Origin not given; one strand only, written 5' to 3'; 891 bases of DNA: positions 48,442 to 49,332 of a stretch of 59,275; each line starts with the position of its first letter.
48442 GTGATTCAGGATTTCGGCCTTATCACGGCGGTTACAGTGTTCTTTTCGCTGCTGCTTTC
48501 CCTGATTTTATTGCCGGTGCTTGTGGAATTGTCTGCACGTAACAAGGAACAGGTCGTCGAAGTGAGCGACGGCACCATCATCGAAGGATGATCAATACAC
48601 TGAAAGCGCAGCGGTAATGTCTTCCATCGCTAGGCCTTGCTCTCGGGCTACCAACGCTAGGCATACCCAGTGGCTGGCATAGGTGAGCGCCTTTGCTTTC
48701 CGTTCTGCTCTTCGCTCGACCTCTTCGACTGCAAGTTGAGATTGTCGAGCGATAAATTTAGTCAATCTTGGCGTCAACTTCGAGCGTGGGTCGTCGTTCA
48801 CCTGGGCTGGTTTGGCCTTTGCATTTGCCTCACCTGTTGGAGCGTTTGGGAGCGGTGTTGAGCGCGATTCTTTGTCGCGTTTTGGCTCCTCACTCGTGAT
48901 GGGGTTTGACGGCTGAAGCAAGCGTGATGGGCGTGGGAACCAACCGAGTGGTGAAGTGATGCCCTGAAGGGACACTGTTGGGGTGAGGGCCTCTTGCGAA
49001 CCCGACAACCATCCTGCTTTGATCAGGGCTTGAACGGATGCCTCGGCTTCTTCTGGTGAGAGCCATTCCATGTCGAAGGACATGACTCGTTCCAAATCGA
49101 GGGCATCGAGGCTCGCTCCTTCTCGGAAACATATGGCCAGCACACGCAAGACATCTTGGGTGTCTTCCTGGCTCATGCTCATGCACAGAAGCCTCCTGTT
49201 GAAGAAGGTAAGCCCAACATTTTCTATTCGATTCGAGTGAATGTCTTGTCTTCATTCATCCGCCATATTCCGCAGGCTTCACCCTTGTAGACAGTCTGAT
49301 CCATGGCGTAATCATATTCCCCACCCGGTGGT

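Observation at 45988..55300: Module 2: mirror-image copy (exporter, DUF2240-like gene, Kelch/CARDB giant) flanked by a HEAT-repeat protein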

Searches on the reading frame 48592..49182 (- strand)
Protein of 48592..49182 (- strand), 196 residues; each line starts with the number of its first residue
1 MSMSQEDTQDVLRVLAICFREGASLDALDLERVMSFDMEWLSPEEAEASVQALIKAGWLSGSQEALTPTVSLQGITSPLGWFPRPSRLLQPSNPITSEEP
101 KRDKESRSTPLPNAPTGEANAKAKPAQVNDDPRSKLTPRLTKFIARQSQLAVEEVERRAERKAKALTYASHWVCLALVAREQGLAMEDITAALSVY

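Call 6: search_protein_families(library=pfam, proteins=[window:48592-49182:-], max_evalue=0.1)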
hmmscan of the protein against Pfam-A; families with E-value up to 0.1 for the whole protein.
window:48592-49182:- (196 aa): 2 families
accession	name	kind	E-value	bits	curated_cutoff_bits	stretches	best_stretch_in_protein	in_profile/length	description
PF09999.14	DUF2240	-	4.3e-11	43.1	22.3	1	20-191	13-142/144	Uncharacterized protein conserved in archaea (DUF2240)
PF08671.16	SinI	-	0.0097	16.1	31.4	1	172-189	5-22/28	Anti-repressor SinI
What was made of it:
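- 48592..49182 (-): Standalone DUF2240 protein. It has an acidic N-terminal AROD-like helical domain, a disordered linker (aa ~90-130) and a basic 4-helix C-terminal domain. PF09999 at E 4.3e-11 (call 6).
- Checked: DUF2240 protein, 48592-49182 (-), 196 aa. It matches PF09999 at E 4.3e-11 with 43 bits, above the gathering score of 22.3 (call 6).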

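Call 7: search_protein_families(library=ncbifam, proteins=[window:48592-49182:-], max_evalue=0.1)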
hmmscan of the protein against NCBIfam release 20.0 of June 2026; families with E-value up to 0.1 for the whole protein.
window:48592-49182:- (196 aa): 1 family
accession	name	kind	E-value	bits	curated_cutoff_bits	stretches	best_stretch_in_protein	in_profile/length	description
NF009143.0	PRK12495.1-4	equivalog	0.057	13.6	372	1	97-165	151-219/244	hypothetical protein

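Call 20: search_solved_structures(query=window:48592-49182:-, max_evalue=10, show_alignments=3)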
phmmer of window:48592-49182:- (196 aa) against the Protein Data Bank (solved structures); distinct sequences matched with E-value up to 10: 25.
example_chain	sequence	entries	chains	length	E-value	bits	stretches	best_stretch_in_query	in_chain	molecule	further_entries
6zj3_LX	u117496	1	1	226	0.024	17.7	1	77-169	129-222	Ribosomal protein eL13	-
5khu_F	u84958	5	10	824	0.057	16.5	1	42-152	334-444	Cell division cycle protein 27 homolog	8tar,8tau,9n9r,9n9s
9fgq_K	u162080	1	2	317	0.27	14.2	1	54-137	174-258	Cell division cycle protein 27 homolog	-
3j4p_A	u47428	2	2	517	0.34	13.9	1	17-148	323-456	Capsid protein VP1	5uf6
7kfr_A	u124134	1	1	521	0.35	13.9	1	17-148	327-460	Capsid protein VP1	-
1ru0_A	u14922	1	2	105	0.38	13.8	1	34-86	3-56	DcoH-like protein DCoHm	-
4wil_A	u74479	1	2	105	0.38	13.8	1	34-86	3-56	Pterin-4-alpha-carbinolamine dehydratase 2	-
7udj_H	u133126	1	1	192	0.43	13.6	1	131-184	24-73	De novo designed helical repeat protein RPB_PEW3_R4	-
8t1i_N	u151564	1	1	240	0.48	13.5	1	48-137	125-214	Mediator of RNA polymerase II transcription subunit 19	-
3j1q_A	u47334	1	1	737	0.48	13.4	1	17-148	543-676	Adeno-associated virus DJ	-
6cbe_A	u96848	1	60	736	0.83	12.7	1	17-112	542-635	Capsid protein VP1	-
8fzn_A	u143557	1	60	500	0.85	12.6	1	17-112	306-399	Capsid protein VP1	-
5g04_F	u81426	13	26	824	0.86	12.6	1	55-137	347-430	CELL DIVISION CYCLE PROTEIN 27 HOMOLOG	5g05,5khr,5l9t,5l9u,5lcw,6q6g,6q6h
5a31_F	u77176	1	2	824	0.86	12.6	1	55-137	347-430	ANAPHASE-PROMOTING COMPLEX SUBUNIT 3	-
4ui9_F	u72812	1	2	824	0.86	12.6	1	55-137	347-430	CELL DIVISION CYCLE PROTEIN 27 HOMOLOG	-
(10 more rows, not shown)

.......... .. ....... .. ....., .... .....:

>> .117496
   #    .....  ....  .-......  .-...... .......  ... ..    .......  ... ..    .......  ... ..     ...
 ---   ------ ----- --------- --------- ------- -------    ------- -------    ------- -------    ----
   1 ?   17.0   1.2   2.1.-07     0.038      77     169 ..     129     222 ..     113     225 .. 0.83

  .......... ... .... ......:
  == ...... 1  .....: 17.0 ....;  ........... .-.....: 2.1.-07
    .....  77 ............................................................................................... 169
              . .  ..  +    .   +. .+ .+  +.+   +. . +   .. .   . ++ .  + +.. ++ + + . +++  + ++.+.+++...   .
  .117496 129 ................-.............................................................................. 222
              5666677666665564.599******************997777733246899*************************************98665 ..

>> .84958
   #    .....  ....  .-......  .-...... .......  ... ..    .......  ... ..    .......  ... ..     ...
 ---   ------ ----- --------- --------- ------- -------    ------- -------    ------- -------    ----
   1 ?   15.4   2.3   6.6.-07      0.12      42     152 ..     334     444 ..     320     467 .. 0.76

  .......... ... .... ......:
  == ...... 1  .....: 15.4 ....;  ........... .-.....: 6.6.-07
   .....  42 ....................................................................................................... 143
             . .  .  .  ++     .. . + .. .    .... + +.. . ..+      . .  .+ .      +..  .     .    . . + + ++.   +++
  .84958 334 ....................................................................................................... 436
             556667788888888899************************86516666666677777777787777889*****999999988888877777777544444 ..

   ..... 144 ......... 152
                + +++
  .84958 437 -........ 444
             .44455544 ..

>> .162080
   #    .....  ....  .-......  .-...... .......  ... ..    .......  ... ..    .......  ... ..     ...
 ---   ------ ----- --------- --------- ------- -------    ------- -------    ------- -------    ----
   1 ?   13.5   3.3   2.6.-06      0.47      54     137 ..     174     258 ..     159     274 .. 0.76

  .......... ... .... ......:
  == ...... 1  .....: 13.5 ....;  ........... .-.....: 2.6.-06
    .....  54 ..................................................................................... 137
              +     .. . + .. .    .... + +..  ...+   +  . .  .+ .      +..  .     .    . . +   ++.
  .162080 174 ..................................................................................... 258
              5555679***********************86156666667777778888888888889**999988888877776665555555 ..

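Call 27: search_protein_representatives(protein=window:48592-49182:-)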
Query: 196 residues. Proteins with E-value up to 0.001 (for the whole library): 127; up to 1e-10: 76; up to 1e-30: 11. The best 127 are listed.
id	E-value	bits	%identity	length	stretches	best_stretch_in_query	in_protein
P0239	4.8e-74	264.4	66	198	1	3-196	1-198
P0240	1.1e-50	188.2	50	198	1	3-195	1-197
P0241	1.4e-47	178.2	47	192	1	3-194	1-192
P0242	3.3e-43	163.9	45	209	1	4-195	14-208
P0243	1.6e-40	155.2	48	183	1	14-195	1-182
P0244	2.2e-38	148.1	43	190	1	7-190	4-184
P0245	2.7e-34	134.9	46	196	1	4-194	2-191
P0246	4.7e-34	134.1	69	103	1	15-105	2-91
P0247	1.0e-32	129.7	43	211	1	6-196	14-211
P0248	3.8e-32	127.9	40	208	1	3-194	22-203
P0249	6.1e-32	127.2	66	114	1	3-89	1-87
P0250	1.3e-30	122.8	40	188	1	9-190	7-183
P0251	1.0e-29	120.0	40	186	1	6-194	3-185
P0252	1.1e-28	116.5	43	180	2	5-92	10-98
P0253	2.4e-28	115.5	49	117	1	3-112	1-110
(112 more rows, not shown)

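Call 35: find_related_loci(query=A4, collection=genome_contigs, flank=10000)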
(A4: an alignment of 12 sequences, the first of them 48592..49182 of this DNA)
Query A4 (196 aa) in genome_contigs; peptide patterns used: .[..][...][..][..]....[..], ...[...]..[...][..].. (x = any residue, [..] = any of these).
432 stretches matched a pattern; 216 encode a relative of the query (tblastn E <= 1e-3); the best 80 are kept; 80 distinct loci.
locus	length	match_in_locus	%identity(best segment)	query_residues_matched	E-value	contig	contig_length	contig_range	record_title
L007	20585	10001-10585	76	3-196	3e-93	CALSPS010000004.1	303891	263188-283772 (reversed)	MAG: Candidatus Poseidoniaceae archaeon isolate C_MB351 genome assembly, contig: contig_18115_C_MB351, whole genome shot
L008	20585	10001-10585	75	3-196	2e-92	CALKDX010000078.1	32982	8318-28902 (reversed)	MAG: Candidatus Poseidoniaceae archaeon isolate S4_Bin_Bin_159_sub_1 genome assembly, contig: c_000000079979, whole geno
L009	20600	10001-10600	70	2-196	2e-89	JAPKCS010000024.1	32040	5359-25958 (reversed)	MAG: Candidatus Poseidoniaceae archaeon isolate ANT-70 NODE_405_length_32040_cov_10.134219, whole genome shotgun sequenc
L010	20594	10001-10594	68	2-196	2e-85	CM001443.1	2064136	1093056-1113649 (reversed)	MAG: uncultured Candidatus Poseidoniales archaeon isolate MG-II chromosome, whole genome shotgun sequence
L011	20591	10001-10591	69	3-196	8e-85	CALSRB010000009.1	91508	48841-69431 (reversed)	MAG: Candidatus Poseidoniaceae archaeon isolate B_MB87 genome assembly, contig: contig_24269_B_MB87, whole genome shotgu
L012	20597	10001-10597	68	2-196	1e-83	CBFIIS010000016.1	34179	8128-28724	MAG: Candidatus Poseidoniaceae archaeon isolate Co_bin_798_indstr genome assembly, contig: Co_bin_798_indstr_c16, whole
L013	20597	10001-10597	67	2-196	5e-83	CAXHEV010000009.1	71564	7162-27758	MAG TPA_asm: uncultured Candidatus Poseidoniales archaeon isolate SRR12480315_binner12_Refined_19 genome assembly, conti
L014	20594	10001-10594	64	3-196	9e-81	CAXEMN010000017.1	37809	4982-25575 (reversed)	MAG TPA_asm: uncultured Candidatus Poseidoniales archaeon isolate ERR598963_concoct_97 genome assembly, contig: ERZ83144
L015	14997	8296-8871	59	2-194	1e-72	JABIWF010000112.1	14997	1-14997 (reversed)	MAG: Methanobacteriota archaeon isolate SI072_bin89 k141_2006176, whole genome shotgun sequence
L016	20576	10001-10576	60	2-194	1e-71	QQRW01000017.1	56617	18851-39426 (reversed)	MAG: Candidatus Poseidoniales archaeon isolate bin_112 U_43171-17, whole genome shotgun sequence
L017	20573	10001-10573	57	3-194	1e-70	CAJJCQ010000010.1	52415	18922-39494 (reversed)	uncultured Candidatus Poseidoniales archaeon isolate FRAM18_bin097 genome assembly, contig: FRAM17_bin097-10, whole geno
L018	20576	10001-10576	59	2-194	2e-70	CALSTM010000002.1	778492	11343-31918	MAG: Candidatus Poseidoniaceae archaeon isolate W_MB9_1 genome assembly, contig: contig_6995_partial_0_778492_W_MB9, who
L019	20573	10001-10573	57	2-194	2e-70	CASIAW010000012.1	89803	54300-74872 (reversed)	MAG: Candidatus Poseidoniaceae archaeon isolate FRAM_WSC20_S26_SRF_bin_100_1 genome assembly, contig: FRAM_WSC20_S26_SW_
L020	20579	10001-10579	59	2-194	3e-70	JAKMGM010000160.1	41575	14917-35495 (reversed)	MAG: Candidatus Poseidoniaceae archaeon isolate MOX_bin98 PPB.contigs.fa_k127_671118, whole genome shotgun sequence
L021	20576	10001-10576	58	2-194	4e-70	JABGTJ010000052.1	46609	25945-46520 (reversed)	MAG: Methanobacteriota archaeon isolate SI034_bin128 k141_346796, whole genome shotgun sequence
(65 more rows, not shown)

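Call 39: search_solved_structures(query=A3, max_evalue=10, show_alignments=2)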
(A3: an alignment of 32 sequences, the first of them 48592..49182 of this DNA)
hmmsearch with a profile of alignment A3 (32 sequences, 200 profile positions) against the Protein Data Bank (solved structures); distinct sequences matched with E-value up to 10: 11.
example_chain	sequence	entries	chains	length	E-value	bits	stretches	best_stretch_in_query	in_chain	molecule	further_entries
4yy2_A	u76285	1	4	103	0.0051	19.8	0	135-160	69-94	dTor_3x33L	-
4yy5_A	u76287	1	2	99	0.0081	19.2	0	139-160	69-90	dTor_3x33L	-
3rty_A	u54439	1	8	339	0.052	16.5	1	127-164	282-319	Period circadian protein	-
1wa9_A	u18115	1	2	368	0.053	16.5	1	127-164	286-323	PERIOD CIRCADIAN PROTEIN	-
5hvq_C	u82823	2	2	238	0.27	14.2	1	42-68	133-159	Non-structural maintenance of chromosomes element 1 homolog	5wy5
9lwi_F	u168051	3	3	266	0.3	14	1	42-68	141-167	Non-structural maintenance of chromosomes element 1 homolog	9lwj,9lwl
1ru0_A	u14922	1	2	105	0.35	13.8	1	35-87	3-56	DcoH-like protein DCoHm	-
4wil_A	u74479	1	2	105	0.36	13.8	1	35-87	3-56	Pterin-4-alpha-carbinolamine dehydratase 2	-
8t1i_N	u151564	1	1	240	0.63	13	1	75-142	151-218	Mediator of RNA polymerase II transcription subunit 19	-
7emf_S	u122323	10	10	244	1.1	12.2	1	74-142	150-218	Mediator of RNA polymerase II transcription subunit 19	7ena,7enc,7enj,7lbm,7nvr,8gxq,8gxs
6w1s_N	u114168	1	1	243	6.1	9.8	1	76-142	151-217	Mediator of RNA polymerase II transcription subunit 19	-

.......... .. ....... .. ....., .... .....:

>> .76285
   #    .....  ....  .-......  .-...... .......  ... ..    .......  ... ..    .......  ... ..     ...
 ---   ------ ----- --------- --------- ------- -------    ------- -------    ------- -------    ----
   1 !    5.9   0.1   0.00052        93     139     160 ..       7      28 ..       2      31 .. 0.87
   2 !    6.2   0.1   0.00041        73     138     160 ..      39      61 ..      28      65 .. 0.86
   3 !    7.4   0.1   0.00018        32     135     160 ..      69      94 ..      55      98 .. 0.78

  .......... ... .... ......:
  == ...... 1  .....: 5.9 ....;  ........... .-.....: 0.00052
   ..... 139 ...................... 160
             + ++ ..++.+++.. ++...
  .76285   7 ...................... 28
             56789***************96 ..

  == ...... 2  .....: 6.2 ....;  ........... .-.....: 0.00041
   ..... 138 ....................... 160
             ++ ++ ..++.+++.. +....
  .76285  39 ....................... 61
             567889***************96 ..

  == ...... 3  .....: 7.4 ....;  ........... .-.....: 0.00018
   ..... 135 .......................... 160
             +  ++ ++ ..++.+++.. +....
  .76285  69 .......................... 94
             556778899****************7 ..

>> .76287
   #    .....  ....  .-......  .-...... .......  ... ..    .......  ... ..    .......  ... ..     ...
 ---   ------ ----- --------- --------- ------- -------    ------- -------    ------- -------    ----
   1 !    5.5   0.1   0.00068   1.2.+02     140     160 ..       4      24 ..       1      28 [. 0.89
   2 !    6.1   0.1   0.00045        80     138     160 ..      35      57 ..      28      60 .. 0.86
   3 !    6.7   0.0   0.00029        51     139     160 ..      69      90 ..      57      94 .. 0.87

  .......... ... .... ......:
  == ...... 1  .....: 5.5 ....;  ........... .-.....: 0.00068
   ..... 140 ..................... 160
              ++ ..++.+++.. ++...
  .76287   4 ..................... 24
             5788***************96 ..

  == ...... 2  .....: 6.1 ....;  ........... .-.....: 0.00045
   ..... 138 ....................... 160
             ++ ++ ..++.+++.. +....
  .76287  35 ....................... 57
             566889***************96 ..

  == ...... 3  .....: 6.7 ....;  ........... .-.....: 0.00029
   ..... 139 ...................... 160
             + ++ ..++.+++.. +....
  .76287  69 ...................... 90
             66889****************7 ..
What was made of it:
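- Closest known: AROD domain of archaeal Rpa1. Different: A profile search gave no sequence-level hit to the PDB chains (call 39).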

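Call 66: predict_structure(alignment_id=A3)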
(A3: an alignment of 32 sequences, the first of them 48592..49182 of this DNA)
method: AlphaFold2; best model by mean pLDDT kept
length: 196 residues; sequences in the alignment: 32
mean_pLDDT: 87.5   pTM: 0.54
mean pLDDT of the five models: 87.5, 87.2, 87.2, 86.9, 86.4
residues with pLDDT >= 90: 138; 70-90: 20; 50-70: 37; < 50: 1
segments of 3 or more residues with pLDDT < 50: none
pLDDT, mean of each block of 10 residues (from residue 1): 83 97 94 97 98 98 97 95 97 79 55 56 62 87 97 98 94 95 93 73
secondary structure, 60 per line:
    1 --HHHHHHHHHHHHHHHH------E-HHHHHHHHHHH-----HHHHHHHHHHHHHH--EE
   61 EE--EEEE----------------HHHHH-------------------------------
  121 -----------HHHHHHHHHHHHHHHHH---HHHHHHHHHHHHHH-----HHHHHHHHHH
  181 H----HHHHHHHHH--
elements in order: H3-18 H27-37 H43-56 E59-62 E65-68 H85-89 H132-148 H152-165 H171-181 H186-194
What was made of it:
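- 48592..49182 (-): AlphaFold2 mean pLDDT 87.5 (call 66).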

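Call 69: fold_search(model_id=the predicted structure, library=pdb)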
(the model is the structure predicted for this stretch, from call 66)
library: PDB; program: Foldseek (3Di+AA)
matches with E <= 10: 49; with E <= 0.001: 0
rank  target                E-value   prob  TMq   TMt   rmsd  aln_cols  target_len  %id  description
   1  4yxx                  8.6e-01  0.30  0.21  0.20  17.7       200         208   12  Computationally designed left-handed alpha/alpha toroid with 6 repeats (released 2015-12-16)
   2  8aa9_A                1.1e+00  0.99  0.24  0.26   1.1        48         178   25  Crystal structure of the Rpa1 AROD-OB-1 domains (released 2023-05-03)
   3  8aaj_A                1.6e+00  0.98  0.25  0.14   1.4        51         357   24  Crystal structure of the Pyrococcus abyssi RPA (apo form) (released 2023-05-03)
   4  8aa9_B                1.7e+00  0.98  0.23  0.25   1.1        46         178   26  Crystal structure of the Rpa1 AROD-OB-1 domains (released 2023-05-03)
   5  6hse_C                2.0e+00  0.25  0.22  0.26   6.7        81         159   16  Structure of dithionite-reduced RsrR in spacegroup P2(1) (released 2019-01-30)
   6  8c3w                  2.3e+00  0.13  0.23  0.21  18.7       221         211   12  Crystal structure of a computationally designed heme binding protein, dnHEM1 (released 2023-07-05)
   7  8c5z_A                2.4e+00  0.95  0.23  0.13   1.2        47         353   26  RPA tetrameric supercomplex with AROD-OB-1 (released 2023-05-10)
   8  6hsd_C                2.9e+00  0.35  0.24  0.28   4.0        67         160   18  Crystal structure of the oxidized form of the transcription regulator RsrR (released 2019-01-30)
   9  6hsm_A                2.9e+00  0.28  0.25  0.29   5.6        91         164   19  Structure of partially reduced RsrR in space group P2(1)2(1)2(1) (released 2019-01-30)
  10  6hse_A                3.0e+00  0.25  0.24  0.28   6.9        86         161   16  Structure of dithionite-reduced RsrR in spacegroup P2(1) (released 2019-01-30)
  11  1stz_B                3.3e+00  0.35  0.24  0.16   3.9        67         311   10  Crystal structure of a hypothetical protein at 2.2 A resolution (released 2004-08-24)
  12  6hsd_B                3.3e+00  0.30  0.24  0.28   4.4        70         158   17  Crystal structure of the oxidized form of the transcription regulator RsrR (released 2019-01-30)
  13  3go5                  3.5e+00  0.21  0.23  0.17   4.8        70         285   17  Crystal structure of a multidomain protein with nucleic acid binding domains (sp_0946) from streptococcus pneumoniae tig (released 2009-04-07)
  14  8hd2                  3.9e+00  0.33  0.24  0.16   4.4        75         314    9  Crystal structure of SAM dependent methyltransferase encoded in type II fatty acid biosynthesis gene cluster from ladder (released 2023-05-17)
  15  1xd7                  4.1e+00  0.33  0.24  0.38   3.3        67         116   10  Crystal structure of a putative DNA binding protein (released 2004-09-21)
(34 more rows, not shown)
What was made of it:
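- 48592..49182 (-): Foldseek matches P. abyssi Rpa1 AROD (8aa9, 8aaj, 8c5z) at probability 0.95-0.99 and rmsd 1.1-1.4 A over 46-51 residues (call 69).
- On DUF2240 / AROD: Foldseek gives probability 0.95-0.99 and rmsd 1.1-1.4 A to 8aa9, 8aaj and 8c5z (call 69).
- Closest known: AROD domain of archaeal Rpa1. Same: The predicted N-terminal helical domain superposes on 8aa9, 8aaj and 8c5z at rmsd 1.1-1.4 A (call 69).
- DUF2240 is AROD-like (call 69).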
